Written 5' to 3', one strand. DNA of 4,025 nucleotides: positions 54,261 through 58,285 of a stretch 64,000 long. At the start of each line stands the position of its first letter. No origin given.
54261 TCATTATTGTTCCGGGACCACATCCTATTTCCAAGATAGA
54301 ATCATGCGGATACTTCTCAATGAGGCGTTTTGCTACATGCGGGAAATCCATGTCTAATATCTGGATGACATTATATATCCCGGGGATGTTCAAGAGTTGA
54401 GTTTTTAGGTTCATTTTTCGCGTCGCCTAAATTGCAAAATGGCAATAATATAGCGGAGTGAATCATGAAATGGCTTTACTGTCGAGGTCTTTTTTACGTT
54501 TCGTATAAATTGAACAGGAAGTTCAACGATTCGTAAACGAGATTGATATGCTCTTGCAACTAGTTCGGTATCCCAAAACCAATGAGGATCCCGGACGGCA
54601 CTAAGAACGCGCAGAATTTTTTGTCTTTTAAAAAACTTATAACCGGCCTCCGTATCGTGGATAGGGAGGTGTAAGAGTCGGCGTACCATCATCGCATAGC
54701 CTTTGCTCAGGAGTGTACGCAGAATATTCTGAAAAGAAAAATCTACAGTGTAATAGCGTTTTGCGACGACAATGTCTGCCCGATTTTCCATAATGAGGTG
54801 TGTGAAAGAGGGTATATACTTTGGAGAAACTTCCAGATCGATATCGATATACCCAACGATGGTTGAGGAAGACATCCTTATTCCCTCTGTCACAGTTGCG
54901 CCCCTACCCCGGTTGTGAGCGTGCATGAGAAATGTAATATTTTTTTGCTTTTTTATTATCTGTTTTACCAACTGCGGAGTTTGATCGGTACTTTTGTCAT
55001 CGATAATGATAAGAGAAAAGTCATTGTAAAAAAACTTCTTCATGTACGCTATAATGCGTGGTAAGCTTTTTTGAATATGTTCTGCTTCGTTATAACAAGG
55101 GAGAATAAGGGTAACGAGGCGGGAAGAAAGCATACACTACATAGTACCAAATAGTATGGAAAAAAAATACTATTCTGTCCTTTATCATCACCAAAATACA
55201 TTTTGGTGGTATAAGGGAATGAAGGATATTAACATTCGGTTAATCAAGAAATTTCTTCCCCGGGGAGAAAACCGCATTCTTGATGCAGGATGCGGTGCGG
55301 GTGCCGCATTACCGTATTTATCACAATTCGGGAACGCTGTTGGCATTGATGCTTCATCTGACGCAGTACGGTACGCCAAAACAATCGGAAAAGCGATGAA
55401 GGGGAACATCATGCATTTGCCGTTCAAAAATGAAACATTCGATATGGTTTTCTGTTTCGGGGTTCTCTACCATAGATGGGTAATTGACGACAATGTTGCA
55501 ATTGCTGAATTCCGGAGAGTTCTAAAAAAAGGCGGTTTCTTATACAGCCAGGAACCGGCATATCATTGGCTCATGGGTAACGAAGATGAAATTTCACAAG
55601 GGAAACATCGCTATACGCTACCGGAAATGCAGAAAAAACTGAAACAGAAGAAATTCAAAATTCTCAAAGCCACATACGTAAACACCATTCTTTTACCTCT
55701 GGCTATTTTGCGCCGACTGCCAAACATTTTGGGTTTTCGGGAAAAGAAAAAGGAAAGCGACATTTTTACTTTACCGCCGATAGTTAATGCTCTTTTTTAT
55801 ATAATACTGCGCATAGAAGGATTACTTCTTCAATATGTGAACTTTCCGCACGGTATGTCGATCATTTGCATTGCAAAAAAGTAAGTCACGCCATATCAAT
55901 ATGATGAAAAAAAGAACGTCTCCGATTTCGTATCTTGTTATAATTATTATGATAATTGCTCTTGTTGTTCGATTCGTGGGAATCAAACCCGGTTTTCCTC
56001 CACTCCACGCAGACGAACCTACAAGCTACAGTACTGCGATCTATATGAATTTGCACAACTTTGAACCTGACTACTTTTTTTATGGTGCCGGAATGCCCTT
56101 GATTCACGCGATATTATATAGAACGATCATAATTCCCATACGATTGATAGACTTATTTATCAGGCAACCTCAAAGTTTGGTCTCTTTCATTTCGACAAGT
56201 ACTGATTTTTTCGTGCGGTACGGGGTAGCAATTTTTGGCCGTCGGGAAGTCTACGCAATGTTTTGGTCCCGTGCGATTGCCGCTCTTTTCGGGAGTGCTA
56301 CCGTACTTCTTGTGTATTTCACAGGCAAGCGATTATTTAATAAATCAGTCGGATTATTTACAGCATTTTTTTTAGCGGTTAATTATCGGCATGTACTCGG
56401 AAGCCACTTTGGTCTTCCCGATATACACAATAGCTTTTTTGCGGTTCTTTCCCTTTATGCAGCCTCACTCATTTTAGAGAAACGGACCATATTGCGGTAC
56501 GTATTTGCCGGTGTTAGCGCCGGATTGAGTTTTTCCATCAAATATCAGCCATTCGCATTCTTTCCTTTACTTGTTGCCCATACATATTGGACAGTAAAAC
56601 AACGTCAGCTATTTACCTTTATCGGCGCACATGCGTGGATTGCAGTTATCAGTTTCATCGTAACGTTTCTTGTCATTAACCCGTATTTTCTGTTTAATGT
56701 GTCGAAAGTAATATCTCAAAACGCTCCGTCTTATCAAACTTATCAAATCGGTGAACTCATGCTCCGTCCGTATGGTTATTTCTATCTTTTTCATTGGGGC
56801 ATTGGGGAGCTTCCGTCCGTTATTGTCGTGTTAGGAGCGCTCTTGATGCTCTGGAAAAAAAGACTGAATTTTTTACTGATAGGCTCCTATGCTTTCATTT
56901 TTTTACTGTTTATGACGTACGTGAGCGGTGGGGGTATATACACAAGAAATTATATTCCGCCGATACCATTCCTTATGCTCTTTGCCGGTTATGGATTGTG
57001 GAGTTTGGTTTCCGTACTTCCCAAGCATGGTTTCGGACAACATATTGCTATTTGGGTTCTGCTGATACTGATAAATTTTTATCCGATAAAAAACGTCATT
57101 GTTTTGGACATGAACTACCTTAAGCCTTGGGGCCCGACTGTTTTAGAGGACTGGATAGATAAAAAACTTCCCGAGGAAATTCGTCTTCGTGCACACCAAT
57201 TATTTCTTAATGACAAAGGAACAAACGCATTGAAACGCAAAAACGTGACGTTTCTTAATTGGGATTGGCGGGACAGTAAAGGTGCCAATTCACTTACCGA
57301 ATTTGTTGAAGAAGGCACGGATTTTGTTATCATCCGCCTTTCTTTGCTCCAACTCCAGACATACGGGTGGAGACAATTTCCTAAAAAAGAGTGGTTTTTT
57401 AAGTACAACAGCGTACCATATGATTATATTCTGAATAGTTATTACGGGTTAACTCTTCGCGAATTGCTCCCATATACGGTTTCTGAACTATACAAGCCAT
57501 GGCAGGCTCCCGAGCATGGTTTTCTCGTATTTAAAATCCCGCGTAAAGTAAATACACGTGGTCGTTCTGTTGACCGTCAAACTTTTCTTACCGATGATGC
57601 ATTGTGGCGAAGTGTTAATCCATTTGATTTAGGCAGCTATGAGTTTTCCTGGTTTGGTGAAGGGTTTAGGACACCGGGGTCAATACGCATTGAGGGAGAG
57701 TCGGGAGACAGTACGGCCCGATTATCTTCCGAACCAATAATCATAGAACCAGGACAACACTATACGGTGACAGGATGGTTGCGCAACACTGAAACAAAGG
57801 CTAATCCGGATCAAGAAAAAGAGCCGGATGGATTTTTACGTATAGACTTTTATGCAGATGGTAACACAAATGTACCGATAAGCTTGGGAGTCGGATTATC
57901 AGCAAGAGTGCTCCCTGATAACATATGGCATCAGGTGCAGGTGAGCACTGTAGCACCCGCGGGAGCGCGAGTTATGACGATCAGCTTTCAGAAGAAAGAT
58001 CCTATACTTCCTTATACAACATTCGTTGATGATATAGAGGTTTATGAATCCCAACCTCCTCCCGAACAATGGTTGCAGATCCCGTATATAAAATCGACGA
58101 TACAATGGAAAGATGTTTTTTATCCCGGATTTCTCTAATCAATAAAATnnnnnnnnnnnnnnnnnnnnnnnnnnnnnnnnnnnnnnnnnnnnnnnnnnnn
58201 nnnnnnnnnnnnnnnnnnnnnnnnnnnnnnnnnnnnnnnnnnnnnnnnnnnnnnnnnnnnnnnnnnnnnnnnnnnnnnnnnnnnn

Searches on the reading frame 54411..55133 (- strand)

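Call 14: search_protein_families(library=pfam, proteins=[window:54411-55133:-], max_evalue=0.001)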
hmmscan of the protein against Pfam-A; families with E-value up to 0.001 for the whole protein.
window:54411-55133:- (240 aa): 3 families
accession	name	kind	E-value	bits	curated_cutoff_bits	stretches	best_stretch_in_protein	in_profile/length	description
PF00535.33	Glycos_transf_2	-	2.2e-27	96.5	23.3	1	9-173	2-164/168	Glycosyl transferase family 2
PF10111.15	Glyco_tranf_2_2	-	3.9e-07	30.3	27.3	1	9-112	2-104/276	Glycosyltransferase like family 2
PF13641.12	Glyco_tranf_2_3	-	0.0001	22.8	27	1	7-123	3-120/230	Glycosyltransferase like family 2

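Call 50: search_protein_families(library=ncbifam, proteins=[window:54411-55133:-], max_evalue=0.01)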
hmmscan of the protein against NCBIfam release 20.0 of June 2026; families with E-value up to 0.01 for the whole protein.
window:54411-55133:- (240 aa): 25 families
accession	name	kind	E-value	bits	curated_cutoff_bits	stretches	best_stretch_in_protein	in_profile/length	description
NF047588.1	GlcsyltransPgfSStrep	equivalog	1.3e-20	73.9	500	1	7-178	3-169/308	glycosyltransferase PgfS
TIGR03937.1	PgaC_IcaA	equivalog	6.1e-17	61.7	422.3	1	5-102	45-138/407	poly-beta-1,6-N-acetyl-D-glucosamine synthase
TIGR04182.1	glyco_TIGR04182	equivalog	1.6e-14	54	325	1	7-235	2-217/293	S-layer glycoprotein N-glycosyltransferase AglJ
NF007482.0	PRK10073.1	equivalog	1.4e-11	44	423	1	3-128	4-124/334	glycosyltransferase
NF007986.1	PRK10714.1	equivalog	1.8e-11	43.6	529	1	7-170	8-166/316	undecaprenyl-phosphate 4-deoxy-4-formamido-L-arabinose transferase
NF047683.1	TeichurnBiosyTuaG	equivalog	3.6e-11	43.2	400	1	4-104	5-101/252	teichuronic acid biosynthesis protein TuaG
NF058614.1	PPMAGASynPpgS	equivalog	1.1e-10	41.3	370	1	8-211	3-198/226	polyprenyl-phospho-N-acetylgalactosaminyl synthase PpgS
NF041875.1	EPS_EpsD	equivalog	3.6e-09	36.4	370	1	8-123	2-113/325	exopolysaccharide biosynthesis glycosyltransferase EpsD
TIGR04283.1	glyco_like_mftF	equivalog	8.5e-09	35.3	182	1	8-151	2-130/221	TIGR04283 family arsenosugar biosynthesis glycosyltransferase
NF010496.0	PRK13915.1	equivalog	1.8e-08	33.9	262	1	5-130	31-157/307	glucosyl-3-phosphoglycerate synthase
NF041391.1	DPhHxTase_Halo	equivalog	4.9e-08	32.2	375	1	13-235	3-208/213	dolichyl-phosphate hexose transferase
TIGR03965.1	mycofact_glyco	equivalog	9e-08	31.4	280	1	5-116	74-181/467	mycofactocin biosynthesis glycosyltransferase MftF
NF038302.1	EPS_HpsE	equivalog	1.7e-07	30.5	300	1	7-108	3-105/307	hormogonium polysaccharide biosynthesis glycosyltransferase HpsE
NF050050.1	ProtGlycPglI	equivalog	2.2e-07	30.5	500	1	7-104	4-98/306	GalNAc(5)-diNAcBac-PP-undecaprenol beta-1,3-glucosyltransferase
NF053739.1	GlytfEpsEBac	equivalog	3.3e-06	26.3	450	1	7-99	3-92/265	glycosyltransferase EpsE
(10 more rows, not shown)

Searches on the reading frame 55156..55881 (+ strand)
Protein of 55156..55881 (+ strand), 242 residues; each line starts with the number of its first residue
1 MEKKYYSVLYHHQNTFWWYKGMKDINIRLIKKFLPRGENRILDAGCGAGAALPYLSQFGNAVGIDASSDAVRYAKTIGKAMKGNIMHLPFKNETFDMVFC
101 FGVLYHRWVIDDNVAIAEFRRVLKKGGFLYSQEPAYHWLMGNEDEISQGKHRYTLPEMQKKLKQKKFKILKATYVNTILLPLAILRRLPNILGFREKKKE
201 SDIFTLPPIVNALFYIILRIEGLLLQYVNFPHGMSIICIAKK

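Call 14: search_protein_families(library=pfam, proteins=[window:55156-55881:+], max_evalue=0.001)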
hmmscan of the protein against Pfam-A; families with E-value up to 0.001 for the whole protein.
window:55156-55881:+ (242 aa): 9 families
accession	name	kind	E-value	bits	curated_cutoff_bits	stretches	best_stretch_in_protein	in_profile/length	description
PF08241.18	Methyltransf_11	-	2.8e-19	70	21.2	1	42-130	1-94/95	Methyltransferase domain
PF13649.12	Methyltransf_25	-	6.4e-17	62.5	27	1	41-127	1-97/97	Methyltransferase domain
PF13847.12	Methyltransf_31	-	4.8e-14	52.7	27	1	37-153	3-129/145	Methyltransferase domain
PF13489.12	Methyltransf_23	-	2e-11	44.3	27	1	26-144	9-124/164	Methyltransferase domain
PF08242.18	Methyltransf_12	-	1e-09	39.4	30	1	42-129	1-98/98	Methyltransferase domain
PF01209.24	Ubie_methyltran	-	9.3e-06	25.6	20.1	1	80-133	102-153/233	ubiE/COQ5 methyltransferase family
PF08003.17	Methyltransf_9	-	1.4e-05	24.6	23.8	1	28-129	106-215/315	Protein of unknown function (DUF1698)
PF03141.22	Methyltransf_29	-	2.6e-05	23.4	23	1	80-162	165-244/506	Putative S-adenosyl-L-methionine-dependent methyltransferase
PF05148.21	Methyltransf_8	-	8.4e-05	23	27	1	6-132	44-157/219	Hypothetical methyltransferase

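Call 50: search_protein_families(library=ncbifam, proteins=[window:55156-55881:+], max_evalue=0.01)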
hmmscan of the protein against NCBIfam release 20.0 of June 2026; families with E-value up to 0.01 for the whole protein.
window:55156-55881:+ (242 aa): 30 families (the best 25 are shown)
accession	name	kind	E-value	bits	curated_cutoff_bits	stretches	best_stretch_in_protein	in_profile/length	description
NF045667.1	MTase_DVU1556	equivalog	1e-18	67.6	155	1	36-170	21-163/213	DVU_1556 family methyltransferase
TIGR02072.1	BioC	equivalog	1.6e-11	44.5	184.95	1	28-164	22-169/244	malonyl-ACP O-methyltransferase BioC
TIGR01934.1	MenG_MenH_UbiE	subfamily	3.9e-10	39.4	158.35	1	28-133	30-143/223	ubiquinone/menaquinone biosynthesis methyltransferase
NF001244.0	PRK00216.1-5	equivalog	5.7e-10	38.9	216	1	29-129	40-151/236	bifunctional demethylmenaquinone methyltransferase/2-methoxy-6-polyprenyl-1,4-benzoquinol methylase UbiE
NF011650.0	PRK15068.1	equivalog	1.4e-07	30.7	209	1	37-129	122-223/324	tRNA 5-methoxyuridine(34)/uridine 5-oxyacetic acid(34) synthase CmoB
NF001243.0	PRK00216.1-4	equivalog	1.7e-07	30.8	235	1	7-141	25-161/237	demethylmenaquinone methyltransferase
NF007610.0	PRK10258.1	equivalog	1.9e-07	30.7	342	1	32-128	37-135/251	malonyl-ACP O-methyltransferase BioC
NF004452.0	PRK05785.1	equivalog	2.7e-07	30.3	207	1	27-125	42-139/228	hypothetical protein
NF001241.0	PRK00216.1-2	equivalog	2.9e-07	30.4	327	1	36-130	50-146/231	demethylmenaquinone methyltransferase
NF040539.1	AST_met_ArsM_2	exception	3.1e-07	30.5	240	1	37-136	56-169/262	putative arsinothricin biosynthesis methyltransferase ArsM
NF047649.1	MTase_UXPK_star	exception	4.1e-07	29.3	460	1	39-129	79-179/283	methyltransferase/UXPK-star double selenoprotein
TIGR00452.1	TIGR00452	equivalog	2.8e-06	26.4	275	1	28-129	108-217/316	tRNA 5-methoxyuridine(34)/uridine 5-oxyacetic acid(34) synthase CmoB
NF008300.0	PRK11088.1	equivalog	2.9e-06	27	303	1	18-154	66-202/272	23S rRNA (guanine(745)-N(1))-methyltransferase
TIGR02752.1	MenG_heptapren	equivalog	6.5e-06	25.8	419.85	1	7-141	23-159/231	demethylmenaquinone methyltransferase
TIGR02021.1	BchM-ChlM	equivalog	6.9e-06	25.6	158.9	1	24-118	42-142/218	magnesium protoporphyrin IX methyltransferase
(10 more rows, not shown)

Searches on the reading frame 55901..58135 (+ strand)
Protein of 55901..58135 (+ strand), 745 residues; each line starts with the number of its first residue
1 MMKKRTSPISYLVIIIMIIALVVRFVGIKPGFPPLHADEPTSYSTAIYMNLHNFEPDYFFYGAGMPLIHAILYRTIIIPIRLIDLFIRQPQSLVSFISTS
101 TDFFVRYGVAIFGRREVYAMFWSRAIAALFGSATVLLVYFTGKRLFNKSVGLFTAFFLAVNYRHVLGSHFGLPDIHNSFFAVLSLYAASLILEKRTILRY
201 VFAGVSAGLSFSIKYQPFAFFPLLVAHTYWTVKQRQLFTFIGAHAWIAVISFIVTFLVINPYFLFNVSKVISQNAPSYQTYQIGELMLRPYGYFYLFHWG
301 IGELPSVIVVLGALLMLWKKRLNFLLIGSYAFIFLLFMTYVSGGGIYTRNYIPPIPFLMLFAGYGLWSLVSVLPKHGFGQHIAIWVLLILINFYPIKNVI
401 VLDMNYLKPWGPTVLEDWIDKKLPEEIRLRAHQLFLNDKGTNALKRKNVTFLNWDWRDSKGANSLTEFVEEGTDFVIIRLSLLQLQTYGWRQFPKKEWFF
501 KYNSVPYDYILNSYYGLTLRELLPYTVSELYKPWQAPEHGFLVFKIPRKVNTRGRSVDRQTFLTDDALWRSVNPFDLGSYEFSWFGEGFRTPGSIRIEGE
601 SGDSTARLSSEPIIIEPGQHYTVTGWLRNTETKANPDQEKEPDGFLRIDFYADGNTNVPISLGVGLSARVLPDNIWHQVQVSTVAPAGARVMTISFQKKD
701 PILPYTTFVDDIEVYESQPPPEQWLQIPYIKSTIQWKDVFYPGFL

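Call 5: search_protein_families(library=pfam, proteins=[window:55901-58135:+], max_evalue=1)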
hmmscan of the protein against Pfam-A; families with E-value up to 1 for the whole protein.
window:55901-58135:+ (745 aa): 2 families
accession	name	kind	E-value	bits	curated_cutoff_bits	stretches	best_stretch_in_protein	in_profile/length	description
PF13231.12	PMT_2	-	4.2e-13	50.3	26.1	1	103-255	8-154/160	Dolichyl-phosphate-mannose-protein mannosyltransferase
PF02366.24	PMT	-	6.8e-08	32.8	22.7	1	120-266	82-234/245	Dolichyl-phosphate-mannose-protein mannosyltransferase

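Call 50: search_protein_families(library=ncbifam, proteins=[window:55901-58135:+], max_evalue=0.01)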
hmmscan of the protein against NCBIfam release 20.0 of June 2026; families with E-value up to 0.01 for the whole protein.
window:55901-58135:+ (745 aa): 3 families
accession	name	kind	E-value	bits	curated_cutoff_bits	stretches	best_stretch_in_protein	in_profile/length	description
TIGR04154.1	archaeo_STT3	subfamily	3.2e-06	25.8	450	1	123-185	98-160/831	oligosaccharyl transferase, archaeosortase A system-associated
NF033675.1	NTTRR-F1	subfamily_domain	0.0014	18.8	70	1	613-716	53-154/155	NTTRR-F1 domain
TIGR03663.1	TIGR03663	subfamily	0.0035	16.4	126.25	0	121-230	71-183/435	flippase activity-associated protein Agl23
